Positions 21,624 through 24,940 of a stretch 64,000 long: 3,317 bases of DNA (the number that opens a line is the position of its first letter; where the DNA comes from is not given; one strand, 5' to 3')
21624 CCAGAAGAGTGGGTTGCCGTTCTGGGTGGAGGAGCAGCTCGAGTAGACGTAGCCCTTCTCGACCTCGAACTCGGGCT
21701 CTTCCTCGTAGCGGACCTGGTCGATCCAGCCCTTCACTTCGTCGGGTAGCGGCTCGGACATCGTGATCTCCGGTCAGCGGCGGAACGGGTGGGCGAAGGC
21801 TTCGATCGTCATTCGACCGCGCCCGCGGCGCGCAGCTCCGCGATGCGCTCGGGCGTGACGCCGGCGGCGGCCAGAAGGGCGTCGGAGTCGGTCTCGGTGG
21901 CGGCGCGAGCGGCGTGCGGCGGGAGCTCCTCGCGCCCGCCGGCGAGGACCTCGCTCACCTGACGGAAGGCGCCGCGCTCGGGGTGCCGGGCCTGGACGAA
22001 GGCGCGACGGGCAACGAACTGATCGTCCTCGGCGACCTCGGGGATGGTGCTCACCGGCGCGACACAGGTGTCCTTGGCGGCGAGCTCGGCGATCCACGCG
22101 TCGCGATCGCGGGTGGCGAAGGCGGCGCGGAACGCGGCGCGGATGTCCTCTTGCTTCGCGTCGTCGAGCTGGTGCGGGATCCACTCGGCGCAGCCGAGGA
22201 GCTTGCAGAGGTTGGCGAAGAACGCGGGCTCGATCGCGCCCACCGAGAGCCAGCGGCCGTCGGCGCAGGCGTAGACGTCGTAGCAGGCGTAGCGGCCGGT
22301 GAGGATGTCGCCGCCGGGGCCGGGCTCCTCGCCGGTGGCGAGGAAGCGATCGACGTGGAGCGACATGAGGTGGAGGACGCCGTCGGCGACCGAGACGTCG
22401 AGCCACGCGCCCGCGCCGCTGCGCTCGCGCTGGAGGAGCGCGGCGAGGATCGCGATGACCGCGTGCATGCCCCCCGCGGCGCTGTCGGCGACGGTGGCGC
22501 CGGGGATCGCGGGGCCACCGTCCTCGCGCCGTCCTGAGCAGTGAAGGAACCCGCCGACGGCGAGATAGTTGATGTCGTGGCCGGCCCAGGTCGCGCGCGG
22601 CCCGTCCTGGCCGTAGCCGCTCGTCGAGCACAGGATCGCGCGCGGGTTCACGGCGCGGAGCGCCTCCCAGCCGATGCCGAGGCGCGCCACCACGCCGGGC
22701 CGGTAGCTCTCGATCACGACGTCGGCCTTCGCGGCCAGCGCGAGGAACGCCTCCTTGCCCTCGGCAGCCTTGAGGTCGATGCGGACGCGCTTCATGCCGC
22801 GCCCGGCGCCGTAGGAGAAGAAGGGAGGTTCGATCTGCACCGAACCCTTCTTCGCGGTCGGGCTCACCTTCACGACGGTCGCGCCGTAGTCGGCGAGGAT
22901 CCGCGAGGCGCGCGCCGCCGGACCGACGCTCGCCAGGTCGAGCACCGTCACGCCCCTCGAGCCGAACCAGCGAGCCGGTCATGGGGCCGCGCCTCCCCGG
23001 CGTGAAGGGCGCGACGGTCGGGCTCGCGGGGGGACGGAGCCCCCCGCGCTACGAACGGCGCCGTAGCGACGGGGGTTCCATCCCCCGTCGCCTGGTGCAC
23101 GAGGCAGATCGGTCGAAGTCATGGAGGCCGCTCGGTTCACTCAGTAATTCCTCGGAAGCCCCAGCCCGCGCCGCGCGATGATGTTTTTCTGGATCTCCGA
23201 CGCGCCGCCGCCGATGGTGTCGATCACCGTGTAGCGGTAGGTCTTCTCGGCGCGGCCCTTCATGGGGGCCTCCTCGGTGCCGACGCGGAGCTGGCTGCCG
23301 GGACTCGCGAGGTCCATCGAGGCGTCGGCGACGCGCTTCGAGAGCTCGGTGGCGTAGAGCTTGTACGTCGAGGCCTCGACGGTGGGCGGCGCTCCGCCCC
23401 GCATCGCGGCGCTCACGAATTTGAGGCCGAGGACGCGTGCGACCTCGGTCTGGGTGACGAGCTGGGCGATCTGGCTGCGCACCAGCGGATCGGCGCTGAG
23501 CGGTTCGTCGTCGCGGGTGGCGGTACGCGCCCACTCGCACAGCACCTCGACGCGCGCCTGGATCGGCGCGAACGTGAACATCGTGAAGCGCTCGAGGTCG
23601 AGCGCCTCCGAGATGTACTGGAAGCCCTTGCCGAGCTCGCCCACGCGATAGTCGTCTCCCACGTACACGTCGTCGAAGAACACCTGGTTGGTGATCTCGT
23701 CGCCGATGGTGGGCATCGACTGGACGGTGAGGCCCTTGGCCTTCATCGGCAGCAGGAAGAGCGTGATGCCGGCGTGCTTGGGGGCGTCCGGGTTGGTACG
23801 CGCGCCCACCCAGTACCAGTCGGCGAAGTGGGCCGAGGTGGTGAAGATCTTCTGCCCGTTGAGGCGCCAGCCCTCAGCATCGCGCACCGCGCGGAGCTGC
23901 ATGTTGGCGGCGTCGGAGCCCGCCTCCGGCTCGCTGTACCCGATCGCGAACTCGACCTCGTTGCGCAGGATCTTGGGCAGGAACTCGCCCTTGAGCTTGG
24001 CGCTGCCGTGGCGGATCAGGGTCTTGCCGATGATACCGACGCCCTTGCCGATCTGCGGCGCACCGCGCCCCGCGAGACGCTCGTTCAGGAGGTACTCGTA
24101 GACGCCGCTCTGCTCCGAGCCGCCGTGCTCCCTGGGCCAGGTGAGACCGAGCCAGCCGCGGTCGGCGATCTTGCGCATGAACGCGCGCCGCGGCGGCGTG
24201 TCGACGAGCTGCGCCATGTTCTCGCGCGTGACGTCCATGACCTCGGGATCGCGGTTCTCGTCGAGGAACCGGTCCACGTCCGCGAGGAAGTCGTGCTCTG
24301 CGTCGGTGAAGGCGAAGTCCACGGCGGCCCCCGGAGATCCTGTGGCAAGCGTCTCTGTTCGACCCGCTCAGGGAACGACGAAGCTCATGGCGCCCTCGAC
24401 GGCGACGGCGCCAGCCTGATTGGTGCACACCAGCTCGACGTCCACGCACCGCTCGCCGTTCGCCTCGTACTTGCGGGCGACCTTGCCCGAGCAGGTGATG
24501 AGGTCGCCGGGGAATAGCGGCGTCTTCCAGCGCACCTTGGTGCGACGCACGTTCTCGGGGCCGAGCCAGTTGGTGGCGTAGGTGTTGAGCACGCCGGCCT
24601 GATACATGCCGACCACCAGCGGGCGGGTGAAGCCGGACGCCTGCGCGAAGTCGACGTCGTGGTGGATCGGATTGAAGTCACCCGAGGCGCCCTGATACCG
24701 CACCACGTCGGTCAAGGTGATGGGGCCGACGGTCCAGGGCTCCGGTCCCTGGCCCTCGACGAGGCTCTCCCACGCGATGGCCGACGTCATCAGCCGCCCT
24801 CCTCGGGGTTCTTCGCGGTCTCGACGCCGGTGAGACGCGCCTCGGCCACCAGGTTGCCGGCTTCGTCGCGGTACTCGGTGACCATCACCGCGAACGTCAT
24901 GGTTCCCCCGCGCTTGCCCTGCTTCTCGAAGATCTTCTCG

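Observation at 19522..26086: Duplicated [acyl-CoA dehydrogenase + MaoC + hot-dog partner] modules with a family III CoA-transferase and an SDR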

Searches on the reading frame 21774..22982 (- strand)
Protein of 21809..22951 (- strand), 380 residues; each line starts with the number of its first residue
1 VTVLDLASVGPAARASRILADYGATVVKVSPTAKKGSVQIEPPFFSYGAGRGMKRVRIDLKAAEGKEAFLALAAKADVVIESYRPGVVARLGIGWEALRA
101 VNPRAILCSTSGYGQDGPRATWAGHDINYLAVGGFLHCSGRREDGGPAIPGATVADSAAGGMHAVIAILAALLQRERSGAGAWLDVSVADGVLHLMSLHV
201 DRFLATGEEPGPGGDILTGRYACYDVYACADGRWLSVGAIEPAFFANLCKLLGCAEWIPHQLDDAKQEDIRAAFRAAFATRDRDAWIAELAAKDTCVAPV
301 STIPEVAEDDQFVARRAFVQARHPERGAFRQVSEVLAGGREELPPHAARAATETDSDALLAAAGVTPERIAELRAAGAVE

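Call 5: search_protein_families(library=pfam, proteins=[window:21809-22951:-, window:21774-22982:-])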
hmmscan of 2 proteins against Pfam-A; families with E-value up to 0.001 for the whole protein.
window:21809-22951:- (380 aa): 1 family
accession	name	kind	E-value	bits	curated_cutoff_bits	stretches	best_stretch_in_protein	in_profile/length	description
PF02515.22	CoA_transf_3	-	1.4e-85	288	23.3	1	1-339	4-349/366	CoA-transferase family III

window:21774-22982:- (402 aa): 0 families

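Call 6: search_protein_families(library=ncbifam, proteins=[window:21809-22951:-])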
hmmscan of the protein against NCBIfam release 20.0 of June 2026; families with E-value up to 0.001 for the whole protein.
window:21809-22951:- (380 aa): 6 families
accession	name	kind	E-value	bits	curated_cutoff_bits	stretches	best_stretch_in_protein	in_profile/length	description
NF003809.0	PRK05398.1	subfamily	1.1e-41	142.7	442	2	2-198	9-210/416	formyl-CoA transferase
NF052585.1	SucGlutTfsCaiB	equivalog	8.3e-41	139.9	750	1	2-319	12-344/394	succinate--glutarate CoA-transferase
TIGR03253.1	oxalate_frc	equivalog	1.5e-39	135.9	504.2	2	2-198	8-209/416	formyl-CoA transferase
NF041294.1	Scnl_mescCoAtase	equivalog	8.5e-38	130.5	700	1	2-327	8-346/381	succinyl-CoA:mesaconate CoA-transferase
NF008511.0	PRK11430.1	equivalog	1.8e-35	122.8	522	1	3-321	15-341/381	CoA:oxalate CoA-transferase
NF002914.1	PRK03525.1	equivalog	9.2e-29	100.5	413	1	14-379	26-397/400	L-carnitine CoA-transferase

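Call 16: search_solved_structures(query=window:21809-22951:-, max_evalue=1e-10)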
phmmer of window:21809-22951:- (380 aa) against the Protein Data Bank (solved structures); distinct sequences matched with E-value up to 1e-10: 33.
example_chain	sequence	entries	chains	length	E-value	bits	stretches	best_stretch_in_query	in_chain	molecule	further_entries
1x74_A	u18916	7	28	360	1.7e-63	218.4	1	2-322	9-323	2-methylacyl-CoA racemase | probable alpha-methylacyl-CoA racemase MCR | PROBABLE ALPHA-METHYLACYL-COA RACEMASE MCR (2-METHYLACYL-COA RACEMASE) (2-ARYLPROPIONYL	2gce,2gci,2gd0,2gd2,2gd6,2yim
9i2t_A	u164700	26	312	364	2.7e-63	217.7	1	2-322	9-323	Alpha-methylacyl-CoA racemase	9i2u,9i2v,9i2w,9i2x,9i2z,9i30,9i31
8rmw_A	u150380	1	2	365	2.8e-63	217.7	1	2-322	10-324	Alpha-methylacyl-CoA racemase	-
8rp5_A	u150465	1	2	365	2.5e-62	214.6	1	2-322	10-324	Alpha-methylacyl-CoA racemase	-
8rp4_A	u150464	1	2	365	3.6e-62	214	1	2-322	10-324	Alpha-methylacyl-CoA racemase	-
8rp3_A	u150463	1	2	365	9.5e-62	212.6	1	2-322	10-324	Alpha-methylacyl-CoA racemase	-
2g04_A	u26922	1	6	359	3e-55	191.3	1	3-348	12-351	PROBABLE FATTY-ACID-CoA RACEMASE FAR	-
10uh_A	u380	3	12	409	1.6e-37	132.9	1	3-379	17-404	Formyl-coenzyme a transferase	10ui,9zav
4ed9_A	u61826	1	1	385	4e-36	128.3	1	3-318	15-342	CAIB/BAIF family protein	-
9br6_A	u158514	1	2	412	2.9e-33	118.9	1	3-262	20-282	Succinate--hydroxymethylglutarate CoA-transferase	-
9br7_A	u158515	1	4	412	5.6e-33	118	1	3-262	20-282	Succinate--hydroxymethylglutarate CoA-transferase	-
4hl6_A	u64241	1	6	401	4.9e-31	111.6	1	3-321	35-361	Uncharacterized protein YfdE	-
5yit_A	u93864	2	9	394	1.2e-28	103.7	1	4-307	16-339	CoA transferase III | Uncharacterized protein Rv3272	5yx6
1pqy_A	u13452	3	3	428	1.2e-28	103.7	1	3-197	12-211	Hypothetical protein yfdW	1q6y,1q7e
1pt5_A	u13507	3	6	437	1.9e-28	103.1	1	3-197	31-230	Hypothetical protein yfdW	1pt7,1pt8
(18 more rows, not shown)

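Call 28: search_solved_structures(query=window:21809-22951:-, max_evalue=1e-50, show_alignments=1)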
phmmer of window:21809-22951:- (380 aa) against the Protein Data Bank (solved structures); distinct sequences matched with E-value up to 1e-50: 7.
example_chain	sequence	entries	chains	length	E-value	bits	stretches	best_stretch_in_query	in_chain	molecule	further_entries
1x74_A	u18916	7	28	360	1.7e-63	218.4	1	2-322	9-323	2-methylacyl-CoA racemase | probable alpha-methylacyl-CoA racemase MCR | PROBABLE ALPHA-METHYLACYL-COA RACEMASE MCR (2-METHYLACYL-COA RACEMASE) (2-ARYLPROPIONYL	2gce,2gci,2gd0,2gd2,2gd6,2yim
9i2t_A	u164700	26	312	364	2.7e-63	217.7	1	2-322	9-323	Alpha-methylacyl-CoA racemase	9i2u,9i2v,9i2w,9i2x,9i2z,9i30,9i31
8rmw_A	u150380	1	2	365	2.8e-63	217.7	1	2-322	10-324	Alpha-methylacyl-CoA racemase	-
8rp5_A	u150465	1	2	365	2.5e-62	214.6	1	2-322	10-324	Alpha-methylacyl-CoA racemase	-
8rp4_A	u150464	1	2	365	3.6e-62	214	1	2-322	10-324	Alpha-methylacyl-CoA racemase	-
8rp3_A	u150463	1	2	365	9.5e-62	212.6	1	2-322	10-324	Alpha-methylacyl-CoA racemase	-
2g04_A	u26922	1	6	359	3e-55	191.3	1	3-348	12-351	PROBABLE FATTY-ACID-CoA RACEMASE FAR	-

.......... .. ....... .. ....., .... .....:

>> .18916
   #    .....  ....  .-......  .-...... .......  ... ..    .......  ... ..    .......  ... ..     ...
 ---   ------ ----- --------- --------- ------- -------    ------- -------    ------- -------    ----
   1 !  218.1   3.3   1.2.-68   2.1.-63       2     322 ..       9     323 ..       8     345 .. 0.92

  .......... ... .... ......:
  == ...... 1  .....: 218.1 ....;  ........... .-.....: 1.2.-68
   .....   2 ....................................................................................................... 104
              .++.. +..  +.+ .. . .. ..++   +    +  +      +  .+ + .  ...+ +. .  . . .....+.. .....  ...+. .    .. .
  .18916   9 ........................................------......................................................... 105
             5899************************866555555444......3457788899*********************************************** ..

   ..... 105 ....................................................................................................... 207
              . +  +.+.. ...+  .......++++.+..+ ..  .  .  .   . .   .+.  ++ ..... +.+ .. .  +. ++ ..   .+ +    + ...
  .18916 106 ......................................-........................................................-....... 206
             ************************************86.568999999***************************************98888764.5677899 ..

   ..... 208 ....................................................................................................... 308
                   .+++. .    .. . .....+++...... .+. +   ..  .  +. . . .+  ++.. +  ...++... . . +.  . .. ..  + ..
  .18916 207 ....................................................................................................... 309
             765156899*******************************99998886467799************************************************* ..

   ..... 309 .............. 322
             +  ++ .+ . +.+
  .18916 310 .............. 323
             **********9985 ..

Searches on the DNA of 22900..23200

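Call 93: search_rna_families(source=window, start=22900, end=23200, threshold=evalue, max_evalue=1)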
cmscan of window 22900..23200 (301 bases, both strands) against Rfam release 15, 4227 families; matches with E-value up to 1: 2.
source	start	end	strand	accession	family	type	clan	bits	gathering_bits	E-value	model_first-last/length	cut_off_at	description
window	23023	23091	+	RF03819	mir-Ro6-3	Gene; miRNA;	-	27.5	79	0.016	1-72/72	no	mir-Ro6-3 microRNA precursor family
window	23026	23088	-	RF03819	mir-Ro6-3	Gene; miRNA;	-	27.1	79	0.02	1-72/72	no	mir-Ro6-3 microRNA precursor family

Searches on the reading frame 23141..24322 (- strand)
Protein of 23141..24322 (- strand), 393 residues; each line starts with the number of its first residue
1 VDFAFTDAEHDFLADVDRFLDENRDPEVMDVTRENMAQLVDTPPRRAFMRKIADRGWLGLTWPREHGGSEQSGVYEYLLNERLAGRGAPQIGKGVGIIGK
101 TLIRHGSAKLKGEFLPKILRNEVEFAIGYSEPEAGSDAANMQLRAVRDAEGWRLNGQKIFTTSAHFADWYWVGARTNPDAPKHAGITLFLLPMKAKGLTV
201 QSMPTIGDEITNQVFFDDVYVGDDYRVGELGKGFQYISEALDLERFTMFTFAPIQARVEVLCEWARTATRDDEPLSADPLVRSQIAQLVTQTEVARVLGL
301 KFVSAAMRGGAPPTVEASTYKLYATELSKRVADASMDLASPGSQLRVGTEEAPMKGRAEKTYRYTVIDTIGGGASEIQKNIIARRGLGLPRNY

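Call 5: search_protein_families(library=pfam, proteins=[window:23141-24322:-])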
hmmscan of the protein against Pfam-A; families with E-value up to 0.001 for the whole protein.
window:23141-24322:- (393 aa): 3 families
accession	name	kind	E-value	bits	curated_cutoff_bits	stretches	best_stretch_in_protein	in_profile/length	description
PF00441.29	Acyl-CoA_dh_1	-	1.3e-26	94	22.4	1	231-386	1-149/150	Acyl-CoA dehydrogenase, C-terminal domain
PF02770.24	Acyl-CoA_dh_M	-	3.2e-20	72.5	33.3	1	126-219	1-97/97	Acyl-CoA dehydrogenase, middle domain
PF02771.21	Acyl-CoA_dh_N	-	5e-14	53.1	22.9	1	6-122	1-113/113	Acyl-CoA dehydrogenase, N-terminal domain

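Call 6: search_protein_families(library=ncbifam, proteins=[window:23141-24322:-])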
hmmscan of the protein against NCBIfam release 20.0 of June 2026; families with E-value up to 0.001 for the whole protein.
window:23141-24322:- (393 aa): 18 families
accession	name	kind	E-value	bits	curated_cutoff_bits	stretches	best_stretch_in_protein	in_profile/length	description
TIGR03204.1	pimC_large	equivalog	5.4e-47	160.5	623.85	1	2-389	1-395/395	pimeloyl-CoA dehydrogenase large subunit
TIGR03207.1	cyc_hxne_CoA_dh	equivalog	1.1e-34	119.7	575.35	1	45-385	34-370/372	cyclohexanecarboxyl-CoA dehydrogenase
NF042972.1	AcrlCoAredClosAcrC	equivalog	1.4e-33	116.2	640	1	1-385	1-375/378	acryloyl-CoA reductase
NF008997.0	PRK12341.1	equivalog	2.5e-30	105.8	537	1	1-384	1-374/382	acyl-CoA dehydrogenase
NF045652.1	ProlPCPDhRedW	equivalog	1.1e-28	100.1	650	1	48-385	36-372/376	L-prolyl-[peptidyl-carrier protein] dehydrogenase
NF053553.1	prodigi_MBC_PigA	equivalog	2.9e-28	99.1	500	1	1-388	1-380/381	prodigiosin MBC biosynthesis dehydrogenase PigA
NF042439.1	SulpropCoADesulf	equivalog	6.8e-27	94.2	600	1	49-388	30-372/379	3-sulfinopropanoyl-CoA desulfinase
NF045552.1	GlutCoADH_Des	equivalog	3e-23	82.7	470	1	1-389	1-382/387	glutaryl-CoA dehydrogenase Acd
NF043006.1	CyhCrbnylCoADH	equivalog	2.5e-22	79.4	650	1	52-384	44-373/380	cyclohexane-1-carbonyl-CoA dehydrogenase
NF002885.1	PRK03354.1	equivalog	1.2e-21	77.2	540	1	1-383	1-370/378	crotonobetainyl-CoA dehydrogenase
NF058590.1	AcCoDHFadEBacil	equivalog_domain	3.6e-21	75.3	600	1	9-295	24-309/586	acyl-CoA dehydrogenase FadE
TIGR03203.1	pimD_small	equivalog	1.8e-18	66.8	652.7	1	46-295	40-292/378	pimeloyl-CoA dehydrogenase small subunit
NF052270.1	Staph_DH_FadE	equivalog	1.5e-11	43.7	600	1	6-327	22-342/400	acyl-CoA dehydrogenase FadE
NF007000.1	PRK09463.1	subfamily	1.8e-11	43.2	600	1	47-340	77-394/726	acyl-CoA dehydrogenase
TIGR04022.1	sulfur_SfnB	equivalog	9.7e-10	37.9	430.9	1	51-224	41-212/391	SfnB family sulfur acquisition oxidoreductase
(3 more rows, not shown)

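Call 14: search_solved_structures(query=window:23141-24322:-, max_evalue=1e-10)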
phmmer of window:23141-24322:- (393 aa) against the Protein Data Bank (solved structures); distinct sequences matched with E-value up to 1e-10: 72 (the best 60 are shown).
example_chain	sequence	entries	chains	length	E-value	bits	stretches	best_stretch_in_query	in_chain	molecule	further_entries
4x28_A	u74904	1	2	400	1.4e-57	198.3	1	50-391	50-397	Acyl-CoA dehydrogenase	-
6wy8_B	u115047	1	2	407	3.9e-56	193.6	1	46-392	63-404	Acyl-CoA dehydrogenase domain protein Tcur3483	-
6wy9_A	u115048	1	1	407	2.4e-55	191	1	46-392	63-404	Acyl-CoA dehydrogenase domain protein Tcur3483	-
8hk0_A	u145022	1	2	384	3.5e-39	137.8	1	2-384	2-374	Acyl-CoA dehydrogenase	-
2pg0_A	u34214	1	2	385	3e-35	124.8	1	10-385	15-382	Acyl-CoA dehydrogenase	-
1ws9_A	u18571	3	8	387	5.3e-30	107.5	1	48-387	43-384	acyl-CoA dehydrogenase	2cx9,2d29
4u83_A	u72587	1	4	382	4.5e-26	94.6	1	46-384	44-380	Acyl-CoA dehydrogenase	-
8i4p_A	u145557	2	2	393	8.5e-26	93.7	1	94-385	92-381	Acyl-CoA dehydrogenase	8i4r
3pfd_A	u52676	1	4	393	9.3e-26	93.6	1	52-339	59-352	Acyl-CoA dehydrogenase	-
7w0j_A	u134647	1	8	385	9.4e-26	93.6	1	94-385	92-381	Acyl-CoA dehydrogenase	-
4kto_A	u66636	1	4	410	5e-25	91.2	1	12-384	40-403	isovaleryl-CoA dehydrogenase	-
3r7k_A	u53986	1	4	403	1.5e-24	89.6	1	50-385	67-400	Probable acyl CoA dehydrogenase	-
4o5m_A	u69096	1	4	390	4.2e-24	88.1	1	48-384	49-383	Isovaleryl-CoA dehydrogenase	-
5ol2_C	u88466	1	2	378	1.9e-23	86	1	49-383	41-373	Acyl-CoA dehydrogenase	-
6fah_C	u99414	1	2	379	3.5e-23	85.1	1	46-383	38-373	Caffeyl-CoA reductase-Etf complex subunit CarC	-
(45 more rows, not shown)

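Call 19: find_encoding_contigs(protein=window:23141-24322:-, flank=10000, max_places=6)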
Protein window:23141-24322:- (393 aa): no gene with exactly this product is on record in the collection.

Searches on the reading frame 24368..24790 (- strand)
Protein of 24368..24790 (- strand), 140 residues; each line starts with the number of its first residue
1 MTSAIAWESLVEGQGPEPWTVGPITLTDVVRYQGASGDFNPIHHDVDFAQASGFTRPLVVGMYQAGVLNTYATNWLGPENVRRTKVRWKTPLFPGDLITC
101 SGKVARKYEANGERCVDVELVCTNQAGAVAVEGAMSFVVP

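Call 5: search_protein_families(library=pfam, proteins=[window:24368-24790:-])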
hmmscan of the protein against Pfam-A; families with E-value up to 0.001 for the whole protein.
window:24368-24790:- (140 aa): 2 families
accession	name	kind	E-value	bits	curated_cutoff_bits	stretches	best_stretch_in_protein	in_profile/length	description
PF01575.25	MaoC_dehydratas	-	6.7e-18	64.9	27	1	23-121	17-118/123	MaoC like domain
PF13452.11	FAS1_DH_region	-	9.2e-08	32.7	22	1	23-131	13-130/132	FAS1-like, dehydratase domain region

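Call 6: search_protein_families(library=ncbifam, proteins=[window:24368-24790:-])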
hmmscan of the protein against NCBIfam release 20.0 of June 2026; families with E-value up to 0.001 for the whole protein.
window:24368-24790:- (140 aa): 3 families
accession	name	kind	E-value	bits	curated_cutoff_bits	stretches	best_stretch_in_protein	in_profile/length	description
NF040620.1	fused_HadA_HadB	exception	2.5e-12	46.9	350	1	4-89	193-278/329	fused (3R)-hydroxyacyl-ACP dehydratase subunits HadA/HadB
NF010246.0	PRK13693.1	equivalog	4.3e-12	46.2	203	1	20-91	18-90/142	(3R)-hydroxyacyl-ACP dehydratase subunit HadB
NF006045.0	PRK08190.1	subfamily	1e-10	41.1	282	1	24-140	26-142/467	bifunctional enoyl-CoA hydratase/phosphate acetyltransferase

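Call 11: search_solved_structures(query=window:24368-24790:-, max_evalue=0.01)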
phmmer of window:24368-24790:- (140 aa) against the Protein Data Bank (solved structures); distinct sequences matched with E-value up to 0.01: 23.
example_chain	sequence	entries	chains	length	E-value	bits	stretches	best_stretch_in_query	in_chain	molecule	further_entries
5zy8_B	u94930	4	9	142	1.6e-10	44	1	18-89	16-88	3-hydroxyacyl-ACP dehydratase | (3R)-hydroxyacyl-ACP dehydratase subunit HadB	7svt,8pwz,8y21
4rlj_B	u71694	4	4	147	1.6e-10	44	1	18-89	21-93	(3R)-hydroxyacyl-ACP dehydratase subunit HadB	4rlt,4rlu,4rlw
4rv2_B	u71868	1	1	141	1.2e-09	41.1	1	20-96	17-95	MaoC family protein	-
1iq6_A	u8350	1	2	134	6.9e-08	35.4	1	27-134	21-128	(R)-SPECIFIC ENOYL-COA HYDRATASE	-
4w78_B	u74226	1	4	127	2.2e-07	33.8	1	29-106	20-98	Hydratase ChsH2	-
4wnb_B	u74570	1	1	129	2.3e-07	33.8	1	29-106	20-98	Hydratase ChsH1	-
1q6w_A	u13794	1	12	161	2.3e-07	33.7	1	22-133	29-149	monoamine oxidase regulatory protein, putative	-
3ir3_A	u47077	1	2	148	1.2e-06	31.4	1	24-106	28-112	3-hydroxyacyl-thioester dehydratase 2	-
5i7n_A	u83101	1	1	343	2.3e-06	30.5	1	26-93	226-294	MaoC-like dehydratase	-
2b3m_A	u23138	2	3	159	3.3e-06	30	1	27-120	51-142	hypothetical protein AF1124 | putative dehydratase AF1124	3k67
2cdh_S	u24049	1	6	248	3.7e-06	29.8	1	25-98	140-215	DEHYDRATASE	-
1s9c_A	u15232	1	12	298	4.6e-06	29.5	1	25-98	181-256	Peroxisomal multifunctional enzyme type 2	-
3kh8_A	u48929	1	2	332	4.8e-06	29.5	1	35-100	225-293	MaoC-like dehydratase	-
7mku_A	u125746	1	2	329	5.6e-06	29.3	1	35-98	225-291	Enoyl-CoA hydratase 2, peroxisomal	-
4v12_A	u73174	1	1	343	7.5e-06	28.8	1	22-103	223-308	MAOC LIKE DOMAIN PROTEIN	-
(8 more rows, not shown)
